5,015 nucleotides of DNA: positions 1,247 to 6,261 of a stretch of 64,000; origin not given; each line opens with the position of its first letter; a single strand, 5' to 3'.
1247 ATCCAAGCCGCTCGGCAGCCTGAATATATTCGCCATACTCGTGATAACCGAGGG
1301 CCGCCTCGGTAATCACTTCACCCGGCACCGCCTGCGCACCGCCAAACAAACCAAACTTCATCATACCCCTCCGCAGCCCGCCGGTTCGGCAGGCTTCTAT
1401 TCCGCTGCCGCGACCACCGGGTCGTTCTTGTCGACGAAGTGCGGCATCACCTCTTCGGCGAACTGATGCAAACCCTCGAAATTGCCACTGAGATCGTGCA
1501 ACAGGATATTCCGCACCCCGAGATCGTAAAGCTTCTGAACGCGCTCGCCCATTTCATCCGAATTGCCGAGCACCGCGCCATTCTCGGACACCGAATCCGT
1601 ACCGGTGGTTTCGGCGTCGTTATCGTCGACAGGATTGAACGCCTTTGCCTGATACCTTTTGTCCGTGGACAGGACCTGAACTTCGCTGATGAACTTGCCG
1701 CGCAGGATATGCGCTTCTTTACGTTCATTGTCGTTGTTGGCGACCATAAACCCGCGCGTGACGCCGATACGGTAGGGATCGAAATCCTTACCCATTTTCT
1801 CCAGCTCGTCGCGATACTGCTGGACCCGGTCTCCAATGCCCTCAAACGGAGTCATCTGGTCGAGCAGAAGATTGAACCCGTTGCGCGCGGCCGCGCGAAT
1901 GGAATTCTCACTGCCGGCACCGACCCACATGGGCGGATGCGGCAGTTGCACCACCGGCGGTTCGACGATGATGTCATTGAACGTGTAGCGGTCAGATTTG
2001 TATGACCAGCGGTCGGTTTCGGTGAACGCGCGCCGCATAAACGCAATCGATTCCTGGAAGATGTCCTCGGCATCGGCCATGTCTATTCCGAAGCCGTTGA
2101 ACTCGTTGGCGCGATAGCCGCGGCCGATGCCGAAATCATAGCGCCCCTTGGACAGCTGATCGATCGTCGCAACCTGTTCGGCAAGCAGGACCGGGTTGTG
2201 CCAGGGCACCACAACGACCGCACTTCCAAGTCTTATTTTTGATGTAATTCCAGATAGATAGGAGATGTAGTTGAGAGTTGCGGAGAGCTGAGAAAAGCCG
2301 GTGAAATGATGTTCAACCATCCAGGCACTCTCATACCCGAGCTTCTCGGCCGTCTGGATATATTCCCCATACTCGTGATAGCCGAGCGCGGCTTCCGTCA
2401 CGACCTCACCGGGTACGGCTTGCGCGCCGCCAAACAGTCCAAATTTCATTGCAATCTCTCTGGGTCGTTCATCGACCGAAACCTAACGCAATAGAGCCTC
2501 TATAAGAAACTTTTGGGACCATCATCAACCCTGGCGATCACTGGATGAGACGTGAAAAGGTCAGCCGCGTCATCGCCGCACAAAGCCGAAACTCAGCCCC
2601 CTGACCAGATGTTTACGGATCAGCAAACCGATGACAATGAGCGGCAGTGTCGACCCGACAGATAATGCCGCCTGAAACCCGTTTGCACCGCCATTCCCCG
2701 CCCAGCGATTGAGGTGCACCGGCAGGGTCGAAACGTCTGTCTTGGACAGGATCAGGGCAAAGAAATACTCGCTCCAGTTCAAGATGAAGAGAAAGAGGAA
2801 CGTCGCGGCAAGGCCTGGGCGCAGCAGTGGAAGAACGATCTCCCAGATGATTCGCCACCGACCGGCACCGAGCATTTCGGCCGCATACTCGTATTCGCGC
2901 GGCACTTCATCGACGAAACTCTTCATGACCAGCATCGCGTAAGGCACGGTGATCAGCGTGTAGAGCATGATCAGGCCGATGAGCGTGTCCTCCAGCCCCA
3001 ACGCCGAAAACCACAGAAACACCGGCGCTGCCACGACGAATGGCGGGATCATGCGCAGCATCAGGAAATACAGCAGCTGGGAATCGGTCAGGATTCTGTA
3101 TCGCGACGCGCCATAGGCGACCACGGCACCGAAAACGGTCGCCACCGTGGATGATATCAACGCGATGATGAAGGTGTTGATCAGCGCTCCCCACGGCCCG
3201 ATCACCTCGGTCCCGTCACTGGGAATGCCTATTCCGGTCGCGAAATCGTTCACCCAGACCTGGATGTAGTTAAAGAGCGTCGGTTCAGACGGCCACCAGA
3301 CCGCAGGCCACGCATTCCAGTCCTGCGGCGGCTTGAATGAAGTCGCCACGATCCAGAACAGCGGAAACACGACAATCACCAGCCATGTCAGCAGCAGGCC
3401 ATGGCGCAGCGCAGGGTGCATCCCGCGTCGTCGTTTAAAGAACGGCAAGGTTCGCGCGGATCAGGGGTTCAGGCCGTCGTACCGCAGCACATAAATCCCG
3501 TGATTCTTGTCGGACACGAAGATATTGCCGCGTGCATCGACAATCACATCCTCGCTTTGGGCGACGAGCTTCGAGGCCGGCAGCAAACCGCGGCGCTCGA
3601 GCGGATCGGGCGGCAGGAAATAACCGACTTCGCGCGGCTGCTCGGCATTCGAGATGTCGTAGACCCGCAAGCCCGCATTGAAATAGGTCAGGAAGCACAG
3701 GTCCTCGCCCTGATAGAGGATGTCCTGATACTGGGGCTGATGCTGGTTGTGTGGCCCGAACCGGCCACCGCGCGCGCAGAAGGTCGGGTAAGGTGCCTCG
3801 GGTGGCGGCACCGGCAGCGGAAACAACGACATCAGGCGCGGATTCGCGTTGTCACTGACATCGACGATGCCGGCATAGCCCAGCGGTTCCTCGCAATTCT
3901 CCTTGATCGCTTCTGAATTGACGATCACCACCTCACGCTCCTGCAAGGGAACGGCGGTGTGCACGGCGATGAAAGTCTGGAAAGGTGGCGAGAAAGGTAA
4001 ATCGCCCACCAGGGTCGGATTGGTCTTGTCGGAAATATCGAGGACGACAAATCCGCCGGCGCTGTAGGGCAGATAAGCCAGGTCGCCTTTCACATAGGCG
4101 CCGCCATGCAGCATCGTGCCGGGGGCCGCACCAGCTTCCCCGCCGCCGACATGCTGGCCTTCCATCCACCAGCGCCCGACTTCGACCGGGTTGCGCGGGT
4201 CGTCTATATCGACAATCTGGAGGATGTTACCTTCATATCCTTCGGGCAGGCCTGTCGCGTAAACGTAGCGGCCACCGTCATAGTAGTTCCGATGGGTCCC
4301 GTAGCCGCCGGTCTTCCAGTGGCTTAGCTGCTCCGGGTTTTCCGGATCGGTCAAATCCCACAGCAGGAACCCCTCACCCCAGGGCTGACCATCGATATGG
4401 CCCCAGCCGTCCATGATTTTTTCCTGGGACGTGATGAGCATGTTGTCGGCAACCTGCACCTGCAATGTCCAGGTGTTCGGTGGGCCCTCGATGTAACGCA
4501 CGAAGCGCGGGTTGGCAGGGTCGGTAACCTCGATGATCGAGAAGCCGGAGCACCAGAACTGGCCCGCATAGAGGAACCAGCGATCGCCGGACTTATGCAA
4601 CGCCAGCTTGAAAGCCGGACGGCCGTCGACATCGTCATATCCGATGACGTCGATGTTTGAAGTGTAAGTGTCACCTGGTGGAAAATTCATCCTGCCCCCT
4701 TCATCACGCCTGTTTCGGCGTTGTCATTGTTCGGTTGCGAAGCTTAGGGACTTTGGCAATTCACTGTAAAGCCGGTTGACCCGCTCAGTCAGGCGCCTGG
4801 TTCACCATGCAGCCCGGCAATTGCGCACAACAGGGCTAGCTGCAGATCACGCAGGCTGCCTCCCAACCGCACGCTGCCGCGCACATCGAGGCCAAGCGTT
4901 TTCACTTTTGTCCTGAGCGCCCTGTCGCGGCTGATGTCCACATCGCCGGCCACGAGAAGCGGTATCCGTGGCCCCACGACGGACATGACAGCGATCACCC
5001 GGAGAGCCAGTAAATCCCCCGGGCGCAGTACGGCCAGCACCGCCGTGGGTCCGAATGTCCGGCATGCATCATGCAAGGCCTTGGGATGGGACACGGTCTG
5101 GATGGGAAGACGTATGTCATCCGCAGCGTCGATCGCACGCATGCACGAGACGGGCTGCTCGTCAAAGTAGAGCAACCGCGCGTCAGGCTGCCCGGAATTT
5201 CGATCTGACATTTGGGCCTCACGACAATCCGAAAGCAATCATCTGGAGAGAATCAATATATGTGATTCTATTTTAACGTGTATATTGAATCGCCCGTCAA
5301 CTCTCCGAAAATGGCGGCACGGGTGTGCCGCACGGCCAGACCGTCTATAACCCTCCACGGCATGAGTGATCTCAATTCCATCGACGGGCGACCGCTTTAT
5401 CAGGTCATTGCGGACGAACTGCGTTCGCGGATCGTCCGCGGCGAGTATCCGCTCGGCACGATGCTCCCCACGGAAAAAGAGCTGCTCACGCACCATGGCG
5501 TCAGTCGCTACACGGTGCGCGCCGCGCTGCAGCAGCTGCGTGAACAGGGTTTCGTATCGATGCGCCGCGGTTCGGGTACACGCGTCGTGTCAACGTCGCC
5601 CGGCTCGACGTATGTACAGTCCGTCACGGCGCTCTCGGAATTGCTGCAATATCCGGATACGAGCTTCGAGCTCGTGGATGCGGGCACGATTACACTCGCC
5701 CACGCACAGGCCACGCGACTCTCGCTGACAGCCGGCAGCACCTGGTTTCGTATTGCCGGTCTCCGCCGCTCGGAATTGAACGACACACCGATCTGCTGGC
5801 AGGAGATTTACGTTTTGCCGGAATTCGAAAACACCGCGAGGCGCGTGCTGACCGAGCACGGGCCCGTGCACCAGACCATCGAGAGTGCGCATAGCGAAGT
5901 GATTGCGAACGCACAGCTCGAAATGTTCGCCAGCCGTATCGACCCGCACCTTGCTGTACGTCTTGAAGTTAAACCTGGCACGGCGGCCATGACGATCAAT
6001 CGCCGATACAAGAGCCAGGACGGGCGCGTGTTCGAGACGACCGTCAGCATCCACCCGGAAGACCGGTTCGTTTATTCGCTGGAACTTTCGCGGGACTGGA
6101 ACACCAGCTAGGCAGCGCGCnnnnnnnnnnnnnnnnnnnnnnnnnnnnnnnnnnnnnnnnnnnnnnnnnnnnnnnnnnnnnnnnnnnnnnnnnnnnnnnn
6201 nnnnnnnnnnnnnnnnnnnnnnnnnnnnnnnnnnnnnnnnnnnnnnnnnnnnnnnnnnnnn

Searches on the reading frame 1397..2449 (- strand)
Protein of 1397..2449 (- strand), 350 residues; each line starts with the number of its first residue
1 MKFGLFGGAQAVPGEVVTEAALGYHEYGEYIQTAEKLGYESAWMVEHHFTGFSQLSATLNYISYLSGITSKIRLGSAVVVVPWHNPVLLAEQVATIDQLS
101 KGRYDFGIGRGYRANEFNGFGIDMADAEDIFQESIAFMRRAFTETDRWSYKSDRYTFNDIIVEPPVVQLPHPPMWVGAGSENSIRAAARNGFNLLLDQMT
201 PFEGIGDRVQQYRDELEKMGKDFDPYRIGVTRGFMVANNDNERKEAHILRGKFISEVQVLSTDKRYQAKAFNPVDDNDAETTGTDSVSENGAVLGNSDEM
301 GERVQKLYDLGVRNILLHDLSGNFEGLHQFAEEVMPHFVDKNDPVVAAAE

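Call 8: search_protein_families(library=pfam, proteins=[window:1397-2449:-])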
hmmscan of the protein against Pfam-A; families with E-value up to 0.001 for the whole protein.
window:1397-2449:- (350 aa): 1 family
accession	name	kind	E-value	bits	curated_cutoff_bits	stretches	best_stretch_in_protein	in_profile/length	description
PF00296.26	Bac_luciferase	-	4.2e-60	204.2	27.9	1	1-313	1-313/314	Luciferase-like monooxygenase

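Call 60: search_protein_families(library=ncbifam, proteins=[window:1397-2449:-], max_evalue=1e-10)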
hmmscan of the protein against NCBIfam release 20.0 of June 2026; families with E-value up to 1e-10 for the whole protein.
window:1397-2449:- (350 aa): 23 families
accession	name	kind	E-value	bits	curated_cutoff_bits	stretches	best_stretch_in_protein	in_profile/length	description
TIGR03619.1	F420_Rv2161c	subfamily_domain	2.9e-40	138.4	166.9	1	30-247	3-233/247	TIGR03619 family F420-dependent LLM class oxidoreductase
NF052254.1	luciferase_Alph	exception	7.1e-29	101.1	600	1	32-250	29-243/354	luciferase subunit alpha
TIGR03558.1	oxido_grp_1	subfamily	4.6e-28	98.4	166.95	1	28-308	23-295/325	MsnO8 family LLM class oxidoreductase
TIGR03560.1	F420_Rv1855c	subfamily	5.8e-28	98.2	231.4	1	18-224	6-220/227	TIGR03560 family F420-dependent LLM class oxidoreductase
TIGR04020.1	seco_metab_LLM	subfamily_domain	2.1e-27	96.2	244.45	1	29-315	23-317/341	MupA/Atu3671 family FMN-dependent luciferase-like monooxygenase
TIGR03571.1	lucif_BA3436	subfamily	2.1e-26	92.9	303.9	1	24-229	30-236/304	TIGR03571 family LLM class oxidoreductase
TIGR04027.1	LLM_KPN_01858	hypoth_equivalog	3.4e-26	92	412.9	1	20-198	15-185/326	putative FMN-dependent luciferase-like monooxygenase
TIGR04021.1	LLM_DMSO2_sfnG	equivalog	2e-25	89.9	382.95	1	24-338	27-345/350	dimethylsulfone monooxygenase SfnG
TIGR03858.1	LLM_2I7G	subfamily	4.9e-25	88.2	462.25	1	29-318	30-310/337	Atu2307/SP_0267 family LLM class monooxygenase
NF052255.1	luciferase_Beta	exception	1.1e-22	80.6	500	1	1-247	1-242/325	luciferase subunit beta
TIGR03621.1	F420_MSMEG_2516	subfamily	2.3e-19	69.6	213.15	1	28-190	17-169/295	TIGR03621 family F420-dependent LLM class oxidoreductase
NF002619.0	PRK02271.1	equivalog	3.2e-19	69.4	276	1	26-316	15-304/329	5,10-methylenetetrahydromethanopterin reductase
TIGR03555.1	F420_mer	equivalog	8.6e-19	68.1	348.7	1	26-316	13-303/325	5,10-methylenetetrahydromethanopterin reductase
NF007802.0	PRK10508.1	equivalog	4.2e-18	65.5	540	1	25-230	27-223/335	luciferase-like monooxygenase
TIGR04036.1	LLM_CE1758_fam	subfamily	5.1e-16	58.4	479.1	1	28-237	31-242/355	CE1758 family FMN-dependent luciferase-like monooxygenase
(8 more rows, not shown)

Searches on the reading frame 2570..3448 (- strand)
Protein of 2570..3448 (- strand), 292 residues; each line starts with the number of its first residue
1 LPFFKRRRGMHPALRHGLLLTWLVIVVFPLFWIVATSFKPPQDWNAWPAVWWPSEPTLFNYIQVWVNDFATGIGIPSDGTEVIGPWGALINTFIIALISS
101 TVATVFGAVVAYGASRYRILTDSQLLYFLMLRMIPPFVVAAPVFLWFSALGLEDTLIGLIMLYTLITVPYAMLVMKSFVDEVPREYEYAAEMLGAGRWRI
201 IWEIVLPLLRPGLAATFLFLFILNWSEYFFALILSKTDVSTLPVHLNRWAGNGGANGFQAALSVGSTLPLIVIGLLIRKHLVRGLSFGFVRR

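Call 8: search_protein_families(library=pfam, proteins=[window:2570-3448:-])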
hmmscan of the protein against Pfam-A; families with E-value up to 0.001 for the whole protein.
window:2570-3448:- (292 aa): 1 family
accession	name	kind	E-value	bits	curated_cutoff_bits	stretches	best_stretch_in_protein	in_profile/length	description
PF00528.27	BPD_transp_1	-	2.1e-23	83.5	26.4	1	104-285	2-182/184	Binding-protein-dependent transport system inner membrane component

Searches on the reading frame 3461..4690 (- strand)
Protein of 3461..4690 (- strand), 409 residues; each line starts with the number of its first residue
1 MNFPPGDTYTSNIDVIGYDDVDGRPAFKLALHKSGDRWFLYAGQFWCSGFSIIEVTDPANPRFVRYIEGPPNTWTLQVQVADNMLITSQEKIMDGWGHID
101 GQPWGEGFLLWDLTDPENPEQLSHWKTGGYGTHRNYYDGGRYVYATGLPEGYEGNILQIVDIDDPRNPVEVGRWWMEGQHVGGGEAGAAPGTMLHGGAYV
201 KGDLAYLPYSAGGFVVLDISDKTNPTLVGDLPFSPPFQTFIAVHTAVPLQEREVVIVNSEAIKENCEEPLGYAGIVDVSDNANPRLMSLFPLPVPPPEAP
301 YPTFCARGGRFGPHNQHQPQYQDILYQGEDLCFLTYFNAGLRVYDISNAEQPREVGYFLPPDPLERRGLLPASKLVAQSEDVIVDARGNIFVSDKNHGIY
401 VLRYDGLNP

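Call 8: search_protein_families(library=pfam, proteins=[window:3461-4690:-])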
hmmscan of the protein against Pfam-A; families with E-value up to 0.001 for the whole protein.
window:3461-4690:- (409 aa): 1 family
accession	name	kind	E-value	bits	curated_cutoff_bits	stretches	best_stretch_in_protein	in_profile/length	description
PF08309.17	LVIVD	-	1.2e-15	57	20.2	1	200-229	9-38/42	LVIVD repeat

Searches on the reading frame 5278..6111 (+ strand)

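Call 8: search_protein_families(library=pfam, proteins=[window:5278-6111:+])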
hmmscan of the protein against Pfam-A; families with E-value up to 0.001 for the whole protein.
window:5278-6111:+ (277 aa): 2 families
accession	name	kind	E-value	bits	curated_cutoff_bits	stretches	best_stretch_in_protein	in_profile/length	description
PF00392.27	GntR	-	6.2e-19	67.9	27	1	40-103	1-64/64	Bacterial regulatory proteins, gntR family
PF07702.18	UTRA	-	9.8e-18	64.8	23.8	1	128-264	6-140/141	UTRA domain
